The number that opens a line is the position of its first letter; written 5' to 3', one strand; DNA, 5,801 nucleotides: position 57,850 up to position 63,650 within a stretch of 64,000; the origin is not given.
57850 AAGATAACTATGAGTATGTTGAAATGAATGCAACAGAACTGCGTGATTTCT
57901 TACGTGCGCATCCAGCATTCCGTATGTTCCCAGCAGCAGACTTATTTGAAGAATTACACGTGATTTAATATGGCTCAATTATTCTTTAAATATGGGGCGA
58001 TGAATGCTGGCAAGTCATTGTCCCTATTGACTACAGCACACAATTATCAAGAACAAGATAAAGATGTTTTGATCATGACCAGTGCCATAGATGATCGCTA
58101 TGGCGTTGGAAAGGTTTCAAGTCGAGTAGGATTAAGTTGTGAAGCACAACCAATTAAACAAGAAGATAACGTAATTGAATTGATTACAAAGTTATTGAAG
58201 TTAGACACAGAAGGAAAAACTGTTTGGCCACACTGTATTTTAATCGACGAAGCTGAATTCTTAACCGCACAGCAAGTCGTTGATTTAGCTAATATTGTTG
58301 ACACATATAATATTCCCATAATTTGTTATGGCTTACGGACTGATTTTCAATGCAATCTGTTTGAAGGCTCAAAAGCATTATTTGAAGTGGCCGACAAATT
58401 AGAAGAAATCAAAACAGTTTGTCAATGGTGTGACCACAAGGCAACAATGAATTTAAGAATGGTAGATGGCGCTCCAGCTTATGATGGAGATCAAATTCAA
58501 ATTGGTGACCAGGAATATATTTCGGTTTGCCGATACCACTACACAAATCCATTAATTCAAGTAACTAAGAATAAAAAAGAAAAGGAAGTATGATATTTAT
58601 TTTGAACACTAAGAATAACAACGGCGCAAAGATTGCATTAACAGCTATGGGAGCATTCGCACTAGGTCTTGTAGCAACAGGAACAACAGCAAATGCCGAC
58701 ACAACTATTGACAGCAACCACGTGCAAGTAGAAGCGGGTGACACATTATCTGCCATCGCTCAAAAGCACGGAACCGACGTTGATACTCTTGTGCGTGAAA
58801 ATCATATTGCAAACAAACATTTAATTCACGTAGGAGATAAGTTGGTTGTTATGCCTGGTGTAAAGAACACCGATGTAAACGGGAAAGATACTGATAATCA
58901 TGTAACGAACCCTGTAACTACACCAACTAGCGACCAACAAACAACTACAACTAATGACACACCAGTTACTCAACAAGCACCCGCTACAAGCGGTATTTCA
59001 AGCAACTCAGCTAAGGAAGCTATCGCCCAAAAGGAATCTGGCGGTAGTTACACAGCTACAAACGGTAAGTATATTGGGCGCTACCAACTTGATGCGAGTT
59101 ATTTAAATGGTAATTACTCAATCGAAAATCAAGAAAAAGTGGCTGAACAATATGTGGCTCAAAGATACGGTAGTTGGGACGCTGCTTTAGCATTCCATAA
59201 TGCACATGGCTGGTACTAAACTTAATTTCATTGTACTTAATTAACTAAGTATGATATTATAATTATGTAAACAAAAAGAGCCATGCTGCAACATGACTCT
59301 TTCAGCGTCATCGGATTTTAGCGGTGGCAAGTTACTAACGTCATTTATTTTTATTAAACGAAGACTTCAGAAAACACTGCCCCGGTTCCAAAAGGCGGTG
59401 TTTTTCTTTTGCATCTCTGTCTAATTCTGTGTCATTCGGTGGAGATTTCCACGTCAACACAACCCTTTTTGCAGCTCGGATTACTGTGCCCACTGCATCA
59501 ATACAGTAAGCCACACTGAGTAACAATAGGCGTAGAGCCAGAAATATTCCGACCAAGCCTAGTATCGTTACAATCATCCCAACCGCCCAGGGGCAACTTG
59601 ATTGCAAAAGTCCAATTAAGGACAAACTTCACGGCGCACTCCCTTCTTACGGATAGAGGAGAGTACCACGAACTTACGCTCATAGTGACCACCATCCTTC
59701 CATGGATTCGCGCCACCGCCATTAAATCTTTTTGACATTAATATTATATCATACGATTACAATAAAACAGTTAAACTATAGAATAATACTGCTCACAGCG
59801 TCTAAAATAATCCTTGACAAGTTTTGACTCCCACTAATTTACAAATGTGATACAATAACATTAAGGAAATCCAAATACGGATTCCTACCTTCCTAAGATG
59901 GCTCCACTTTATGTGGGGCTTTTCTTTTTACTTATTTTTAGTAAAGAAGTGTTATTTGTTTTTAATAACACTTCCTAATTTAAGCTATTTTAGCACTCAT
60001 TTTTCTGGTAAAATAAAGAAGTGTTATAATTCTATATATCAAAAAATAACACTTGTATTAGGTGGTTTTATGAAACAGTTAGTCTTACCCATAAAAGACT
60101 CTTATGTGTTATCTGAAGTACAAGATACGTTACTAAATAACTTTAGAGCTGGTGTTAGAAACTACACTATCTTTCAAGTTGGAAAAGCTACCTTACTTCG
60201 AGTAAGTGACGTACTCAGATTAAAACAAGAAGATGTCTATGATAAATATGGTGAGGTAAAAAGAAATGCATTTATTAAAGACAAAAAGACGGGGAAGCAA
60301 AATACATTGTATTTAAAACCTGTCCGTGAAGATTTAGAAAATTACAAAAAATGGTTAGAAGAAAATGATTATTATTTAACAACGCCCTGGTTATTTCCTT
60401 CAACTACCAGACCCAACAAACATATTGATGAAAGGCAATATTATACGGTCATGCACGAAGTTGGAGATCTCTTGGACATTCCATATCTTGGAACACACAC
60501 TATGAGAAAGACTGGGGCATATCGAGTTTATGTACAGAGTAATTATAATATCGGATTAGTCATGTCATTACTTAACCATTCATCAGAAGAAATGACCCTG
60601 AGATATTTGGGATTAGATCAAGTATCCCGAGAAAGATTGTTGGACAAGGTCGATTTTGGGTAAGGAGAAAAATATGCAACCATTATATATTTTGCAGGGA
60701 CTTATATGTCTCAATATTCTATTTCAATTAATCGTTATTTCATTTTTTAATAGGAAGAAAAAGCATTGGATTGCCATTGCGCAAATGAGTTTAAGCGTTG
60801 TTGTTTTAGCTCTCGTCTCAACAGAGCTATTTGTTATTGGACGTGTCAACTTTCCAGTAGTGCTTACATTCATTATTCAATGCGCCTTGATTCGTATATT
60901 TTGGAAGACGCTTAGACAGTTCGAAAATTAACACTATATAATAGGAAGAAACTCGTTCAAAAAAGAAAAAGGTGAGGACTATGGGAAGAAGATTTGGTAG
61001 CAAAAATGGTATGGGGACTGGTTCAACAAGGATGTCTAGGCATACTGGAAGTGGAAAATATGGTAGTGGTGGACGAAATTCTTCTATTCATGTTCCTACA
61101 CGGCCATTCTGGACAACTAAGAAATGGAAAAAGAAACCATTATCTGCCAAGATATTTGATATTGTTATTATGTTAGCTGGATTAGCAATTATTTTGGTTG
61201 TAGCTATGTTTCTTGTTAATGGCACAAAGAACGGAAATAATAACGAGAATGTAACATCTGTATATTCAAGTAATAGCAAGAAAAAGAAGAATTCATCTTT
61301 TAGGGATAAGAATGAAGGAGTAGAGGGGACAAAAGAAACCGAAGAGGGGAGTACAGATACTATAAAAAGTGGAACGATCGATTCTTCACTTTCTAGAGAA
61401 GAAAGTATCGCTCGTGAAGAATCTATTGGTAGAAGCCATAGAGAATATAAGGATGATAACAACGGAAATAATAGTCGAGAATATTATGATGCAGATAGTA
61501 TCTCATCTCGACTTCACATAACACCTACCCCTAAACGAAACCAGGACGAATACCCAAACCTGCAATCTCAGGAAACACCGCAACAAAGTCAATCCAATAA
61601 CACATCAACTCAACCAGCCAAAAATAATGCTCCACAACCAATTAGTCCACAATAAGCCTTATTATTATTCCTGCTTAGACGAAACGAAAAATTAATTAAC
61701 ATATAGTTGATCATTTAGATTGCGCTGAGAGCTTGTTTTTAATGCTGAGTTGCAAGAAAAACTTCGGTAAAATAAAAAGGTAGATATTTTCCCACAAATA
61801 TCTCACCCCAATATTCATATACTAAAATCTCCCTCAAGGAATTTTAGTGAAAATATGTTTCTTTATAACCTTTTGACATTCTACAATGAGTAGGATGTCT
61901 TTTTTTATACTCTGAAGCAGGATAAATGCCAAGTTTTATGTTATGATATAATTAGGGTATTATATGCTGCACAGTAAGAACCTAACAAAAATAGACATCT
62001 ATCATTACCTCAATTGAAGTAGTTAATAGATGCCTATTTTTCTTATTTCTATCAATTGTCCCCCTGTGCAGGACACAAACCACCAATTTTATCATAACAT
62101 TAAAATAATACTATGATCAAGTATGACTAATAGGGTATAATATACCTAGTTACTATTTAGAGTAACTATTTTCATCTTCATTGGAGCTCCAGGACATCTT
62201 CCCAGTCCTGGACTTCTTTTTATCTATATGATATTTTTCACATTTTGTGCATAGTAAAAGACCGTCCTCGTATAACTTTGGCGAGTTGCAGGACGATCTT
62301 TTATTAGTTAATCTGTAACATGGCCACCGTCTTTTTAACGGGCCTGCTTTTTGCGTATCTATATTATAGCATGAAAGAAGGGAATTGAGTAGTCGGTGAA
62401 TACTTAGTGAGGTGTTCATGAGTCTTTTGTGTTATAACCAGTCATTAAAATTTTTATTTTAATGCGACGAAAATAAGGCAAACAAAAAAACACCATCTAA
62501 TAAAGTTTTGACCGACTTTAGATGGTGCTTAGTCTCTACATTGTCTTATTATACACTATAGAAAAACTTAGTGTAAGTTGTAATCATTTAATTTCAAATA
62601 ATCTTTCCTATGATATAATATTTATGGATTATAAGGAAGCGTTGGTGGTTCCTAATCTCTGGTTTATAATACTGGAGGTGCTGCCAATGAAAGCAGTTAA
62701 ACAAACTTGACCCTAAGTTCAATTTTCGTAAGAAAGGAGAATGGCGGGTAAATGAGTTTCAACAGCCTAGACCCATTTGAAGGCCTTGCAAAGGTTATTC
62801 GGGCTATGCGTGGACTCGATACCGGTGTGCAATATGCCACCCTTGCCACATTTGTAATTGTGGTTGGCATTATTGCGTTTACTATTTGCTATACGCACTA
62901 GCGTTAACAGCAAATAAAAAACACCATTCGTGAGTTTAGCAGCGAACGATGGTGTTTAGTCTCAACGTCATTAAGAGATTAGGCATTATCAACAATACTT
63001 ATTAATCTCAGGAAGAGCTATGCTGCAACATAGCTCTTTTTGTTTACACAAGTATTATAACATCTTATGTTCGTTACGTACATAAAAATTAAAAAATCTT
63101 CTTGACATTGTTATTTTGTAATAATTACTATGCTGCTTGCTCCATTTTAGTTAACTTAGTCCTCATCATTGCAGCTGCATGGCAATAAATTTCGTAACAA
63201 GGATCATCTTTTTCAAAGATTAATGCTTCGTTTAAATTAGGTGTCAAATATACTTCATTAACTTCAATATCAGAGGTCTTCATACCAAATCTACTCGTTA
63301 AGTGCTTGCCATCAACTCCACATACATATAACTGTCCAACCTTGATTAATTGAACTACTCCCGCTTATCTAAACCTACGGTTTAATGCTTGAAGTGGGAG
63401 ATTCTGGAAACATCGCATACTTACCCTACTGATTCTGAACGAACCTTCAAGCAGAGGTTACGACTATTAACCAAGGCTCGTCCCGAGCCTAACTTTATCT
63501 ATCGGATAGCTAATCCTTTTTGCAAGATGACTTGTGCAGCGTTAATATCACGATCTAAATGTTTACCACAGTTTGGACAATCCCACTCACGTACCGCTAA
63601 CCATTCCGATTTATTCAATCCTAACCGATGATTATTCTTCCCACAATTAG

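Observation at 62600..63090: Type I toxin-antitoxin-like locus B, mirror-image paralog of locus A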

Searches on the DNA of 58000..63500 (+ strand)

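Call 22: search_dna_similar(query=window:58000-63500:+, collection=plasmids, mode=near, max_rows=30)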
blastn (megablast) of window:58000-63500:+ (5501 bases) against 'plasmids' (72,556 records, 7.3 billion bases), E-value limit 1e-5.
Records with a match: 10; places in all: 21; records where one place covers at least 80% of the query: 0.
Best place of each record, by identity: 90-95% 6; 80-90% 4.
By first word of the organism name: Limosilactobacillus 10.
By predicted mobility (MOB-suite, as given by PLSDB): non-mobilizable 9; mobilizable 1.
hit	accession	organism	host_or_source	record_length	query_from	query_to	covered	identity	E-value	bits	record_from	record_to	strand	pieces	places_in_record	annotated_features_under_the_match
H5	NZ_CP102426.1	Limosilactobacillus reuteri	Homo sapiens,tissue samle,Breast milk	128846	1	5350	65%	89.2%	0e+0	4490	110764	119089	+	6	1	hypothetical protein (x10) | thymidine kinase | tyrosine-type recombinase/integrase | LysM peptidoglycan-binding domain-containing protein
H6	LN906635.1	Limosilactobacillus reuteri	-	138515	1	2666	44%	88.3%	0e+0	2901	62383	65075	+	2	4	secreted hypothetical protein (LysM domain) | putative phage integrase | tdk: Thymidine kinase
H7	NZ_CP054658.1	Limosilactobacillus reuteri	Sus scrofa domesticus,single organism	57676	606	2971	34%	85.0%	0e+0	1900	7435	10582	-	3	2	SHOCT domain-containing protein | tyrosine-type recombinase/integrase | LysM domain-containing protein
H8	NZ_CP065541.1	Limosilactobacillus reuteri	Yak,cell culture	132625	833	2963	28%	89.5%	0e+0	1923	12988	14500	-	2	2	tyrosine-type recombinase/integrase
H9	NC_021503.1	Limosilactobacillus reuteri I5007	pigs,healthy weaning piglets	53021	1799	3909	26%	93.9%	0e+0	2156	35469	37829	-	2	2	hypothetical protein | tyrosine-type recombinase/integrase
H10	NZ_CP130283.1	Limosilactobacillus reuteri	Homo sapiens,feces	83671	1943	3909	23%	93.7%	0e+0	1921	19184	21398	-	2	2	hypothetical protein | tyrosine-type recombinase/integrase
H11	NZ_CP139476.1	Limosilactobacillus reuteri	mixed culture,traditional air-dried ...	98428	1899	3871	23%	93.5%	0e+0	1913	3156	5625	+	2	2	IS30 family transposase | tyrosine-type recombinase/integrase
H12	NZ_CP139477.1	Limosilactobacillus reuteri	mixed culture,traditional air-dried ...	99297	1735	2971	22%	92.6%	0e+0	1772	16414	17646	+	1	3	tyrosine-type recombinase/integrase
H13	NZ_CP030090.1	Limosilactobacillus reuteri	pig,cell culture,fresh intestinal feces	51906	3935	4222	5%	93.4%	7e-116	427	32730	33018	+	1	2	none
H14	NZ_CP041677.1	Limosilactobacillus reuteri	Peromyscus leucopus,Wholel organism ...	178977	4147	4224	1%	93.6%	6e-22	115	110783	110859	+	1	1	none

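Call 24: get_annotated_region(hit=H6, flank=4000)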
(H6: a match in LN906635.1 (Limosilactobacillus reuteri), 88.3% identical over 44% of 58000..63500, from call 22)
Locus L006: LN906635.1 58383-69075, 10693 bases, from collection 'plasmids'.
description: Lactobacillus reuteri plasmid p53608_1, complete genome, strain ATCC 53608
organism: Limosilactobacillus reuteri (NCBI taxid 927703)
taxonomy: Bacteria; Bacillota; Bacilli; Lactobacillales; Lactobacillaceae; Limosilactobacillus; Limosilactobacillus reuteri
host: -; source: -; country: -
typing (MOB-suite, as given by PLSDB): non-mobilizable
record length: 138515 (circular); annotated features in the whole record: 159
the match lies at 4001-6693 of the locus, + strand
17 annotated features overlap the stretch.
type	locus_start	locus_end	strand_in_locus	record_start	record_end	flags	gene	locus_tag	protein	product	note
CDS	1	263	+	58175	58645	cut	-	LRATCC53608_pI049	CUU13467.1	hypothetical phage protein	-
CDS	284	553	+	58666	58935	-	-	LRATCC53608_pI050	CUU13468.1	hypothetical membrane protein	-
CDS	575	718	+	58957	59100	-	-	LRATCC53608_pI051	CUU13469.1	hypothetical protein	-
CDS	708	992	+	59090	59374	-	-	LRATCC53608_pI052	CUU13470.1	Conserved hypothetical protein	-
CDS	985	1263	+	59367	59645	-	-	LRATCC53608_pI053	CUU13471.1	hypothetical phage protein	-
CDS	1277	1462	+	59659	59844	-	-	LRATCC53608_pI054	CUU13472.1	hypothetical membrane protein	-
CDS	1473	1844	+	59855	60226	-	-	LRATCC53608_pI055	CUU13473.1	Conserved hypothetical membrane protein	-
CDS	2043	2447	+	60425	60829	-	-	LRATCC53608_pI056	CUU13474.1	hypothetical protein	-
CDS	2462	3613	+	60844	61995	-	-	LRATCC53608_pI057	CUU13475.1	hypothetical phage protein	-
CDS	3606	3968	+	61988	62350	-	-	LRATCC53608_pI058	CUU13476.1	putative thymidine kinase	-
CDS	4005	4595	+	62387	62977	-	tdk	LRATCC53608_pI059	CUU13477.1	Thymidine kinase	-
CDS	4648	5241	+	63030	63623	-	-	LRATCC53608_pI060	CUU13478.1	secreted hypothetical protein (LysM domain)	-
CDS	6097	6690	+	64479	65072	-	-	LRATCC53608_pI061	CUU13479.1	putative phage integrase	-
CDS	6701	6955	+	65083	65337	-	-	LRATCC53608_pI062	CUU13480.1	hypothetical membrane protein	-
CDS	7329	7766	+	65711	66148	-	-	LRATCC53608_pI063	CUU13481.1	hypothetical protein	-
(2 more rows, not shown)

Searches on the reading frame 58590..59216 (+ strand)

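Call 6: search_protein_families(library=pfam, proteins=[window:58590-59216:+], max_evalue=1)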
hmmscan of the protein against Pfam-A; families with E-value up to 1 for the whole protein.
seq(209 aa): 4 families
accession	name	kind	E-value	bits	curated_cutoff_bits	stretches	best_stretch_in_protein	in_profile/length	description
PF01476.26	LysM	-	7.8e-13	48.6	20.9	1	46-87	2-42/43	LysM domain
PF13510.11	Fer2_4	-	0.068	13.7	22.8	1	39-69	7-37/82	2Fe-2S iron-sulfur cluster binding domain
PF23473.1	LysM3_LYK4_5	-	0.098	13.2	29.3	1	47-79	7-38/48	LYK4/5 LysM3 domain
PF01744.25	GLTT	-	0.12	12.7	21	1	17-35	2-20/28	GLTT repeat (6 copies)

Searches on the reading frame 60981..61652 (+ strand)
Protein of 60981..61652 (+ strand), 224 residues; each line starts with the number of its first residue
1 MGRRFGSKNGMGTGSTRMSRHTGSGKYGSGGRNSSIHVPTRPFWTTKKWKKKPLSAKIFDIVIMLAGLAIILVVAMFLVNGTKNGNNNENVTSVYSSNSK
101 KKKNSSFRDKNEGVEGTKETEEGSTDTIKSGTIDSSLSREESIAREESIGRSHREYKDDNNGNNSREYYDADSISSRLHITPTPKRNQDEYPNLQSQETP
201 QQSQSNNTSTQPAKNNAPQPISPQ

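Call 6: search_protein_families(library=pfam, proteins=[window:60981-61652:+], max_evalue=1)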
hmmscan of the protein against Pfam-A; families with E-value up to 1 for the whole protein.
seq(224 aa): 1 family
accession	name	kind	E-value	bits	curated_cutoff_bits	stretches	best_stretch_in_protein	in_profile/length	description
PF12698.13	ABC2_membrane_3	-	0.3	10.6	31.6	1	61-208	4-160/347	ABC-2 family transporter protein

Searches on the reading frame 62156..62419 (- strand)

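Call 6: search_protein_families(library=pfam, proteins=[window:62156-62419:-], max_evalue=1)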
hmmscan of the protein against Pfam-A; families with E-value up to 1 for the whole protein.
seq(88 aa): 2 families
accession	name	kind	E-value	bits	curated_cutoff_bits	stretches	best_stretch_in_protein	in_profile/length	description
PF00628.35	PHD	-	0.036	14.5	24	0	44-64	4-24/47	PHD-finger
PF08792.16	A2L_zn_ribbon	-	0.054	13.6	22.9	1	43-61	8-28/33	A2L zinc ribbon domain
